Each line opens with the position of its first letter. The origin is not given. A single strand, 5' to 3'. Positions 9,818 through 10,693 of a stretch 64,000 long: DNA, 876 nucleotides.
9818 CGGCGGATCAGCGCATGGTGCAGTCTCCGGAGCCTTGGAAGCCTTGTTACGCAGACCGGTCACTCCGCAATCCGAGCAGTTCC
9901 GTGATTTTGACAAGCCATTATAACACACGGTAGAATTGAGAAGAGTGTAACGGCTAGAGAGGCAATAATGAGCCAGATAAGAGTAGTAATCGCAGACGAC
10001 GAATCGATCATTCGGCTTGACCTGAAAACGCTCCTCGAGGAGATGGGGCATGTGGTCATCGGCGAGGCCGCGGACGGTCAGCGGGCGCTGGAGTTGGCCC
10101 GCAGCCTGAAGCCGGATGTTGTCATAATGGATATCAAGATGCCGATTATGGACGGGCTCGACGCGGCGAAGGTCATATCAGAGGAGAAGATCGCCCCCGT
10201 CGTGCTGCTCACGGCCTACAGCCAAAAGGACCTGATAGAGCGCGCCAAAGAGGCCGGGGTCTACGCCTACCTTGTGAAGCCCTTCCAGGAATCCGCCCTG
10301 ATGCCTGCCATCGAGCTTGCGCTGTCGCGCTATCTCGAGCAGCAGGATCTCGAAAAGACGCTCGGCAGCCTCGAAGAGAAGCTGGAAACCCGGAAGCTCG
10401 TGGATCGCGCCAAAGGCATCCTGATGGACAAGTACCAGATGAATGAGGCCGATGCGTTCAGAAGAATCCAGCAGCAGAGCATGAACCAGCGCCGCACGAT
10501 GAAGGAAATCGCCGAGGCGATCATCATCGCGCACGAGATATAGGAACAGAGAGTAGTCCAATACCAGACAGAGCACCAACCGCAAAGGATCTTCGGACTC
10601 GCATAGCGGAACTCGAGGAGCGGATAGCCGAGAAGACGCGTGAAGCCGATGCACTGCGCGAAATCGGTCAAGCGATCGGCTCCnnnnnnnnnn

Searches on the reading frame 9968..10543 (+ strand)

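Call 38: search_protein_families(library=ncbifam, proteins=[window:9968-10543:+], max_evalue=0.01)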
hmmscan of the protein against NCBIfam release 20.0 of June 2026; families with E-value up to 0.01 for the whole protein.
window:9968-10543:+ (191 aa): 103 families (the best 25 are shown)
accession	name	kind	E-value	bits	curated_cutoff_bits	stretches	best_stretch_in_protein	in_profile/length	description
NF008469.0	PRK11361.1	equivalog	4.1e-24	85.1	714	1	4-159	5-153/461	acetoacetate metabolism transcriptional regulator AtoC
NF041367.1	CheY_Halo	equivalog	9e-24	84.1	200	1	6-116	1-111/114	chemotaxis protein CheY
NF006623.1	PRK09191.1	subfamily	1.2e-21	77.6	240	1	4-120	138-253/258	PhyR family response regulator anti-anti-sigma factor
NF001965.0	PRK00742.1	subfamily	1.1e-20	74.1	293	1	2-125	2-129/357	chemotaxis-specific protein-glutamate methyltransferase CheB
NF008677.0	PRK11697.1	equivalog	3.5e-20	72.4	246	1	4-128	2-124/238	two-component system response regulator BtsR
NF041733.1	resp_reg_CseB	equivalog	1e-19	70.9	350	1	5-163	2-154/228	two-component system response regulator CseB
NF045944.1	ResRegRpaBCyano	equivalog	2.6e-19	69.5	330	1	8-129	2-122/229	response regulator transcription factor RpaB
TIGR02875.1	spore_0_A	equivalog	5.7e-18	65.1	200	1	3-116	2-119/262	sporulation transcription factor Spo0A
NF052445.1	RespRegMctR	equivalog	6.1e-18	65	300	1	3-153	1-154/205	two-component system response regulator MctR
NF040689.1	MtrAB_MtrA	equivalog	7.3e-18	64.7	300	1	7-149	2-143/219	MtrAB system response regulator MtrA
NF008318.0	PRK11107.1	equivalog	9.3e-18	63.7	890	1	4-131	668-793/920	two-component sensor histidine kinase BarA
NF008176.1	PRK10923.1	equivalog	1.1e-17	63.8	620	1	2-128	2-128/469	nitrogen regulation protein NR(I)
NF011874.0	PRK15347.1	equivalog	2.1e-17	62.5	852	1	3-170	690-856/921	two component system sensor kinase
NF007901.0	PRK10610.1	equivalog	5.5e-17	62.1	189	1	3-111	5-116/129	chemotaxis response regulator CheY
NF007018.1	PRK09483.1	equivalog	1.1e-16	61.1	280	1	4-123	2-125/217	UvrY/SirA/GacA family response regulator transcription factor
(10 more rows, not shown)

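Call 72: search_protein_families(library=pfam, proteins=[window:9968-10543:+])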
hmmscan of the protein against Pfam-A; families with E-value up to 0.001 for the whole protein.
window:9968-10543:+ (191 aa): 2 families
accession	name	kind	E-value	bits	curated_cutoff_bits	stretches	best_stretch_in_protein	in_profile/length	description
PF00072.30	Response_reg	-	1.2e-27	96.7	30.2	1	6-115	1-110/111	Response regulator receiver domain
PF03861.19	ANTAR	-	8e-23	80.4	27.3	1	135-186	3-54/54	ANTAR domain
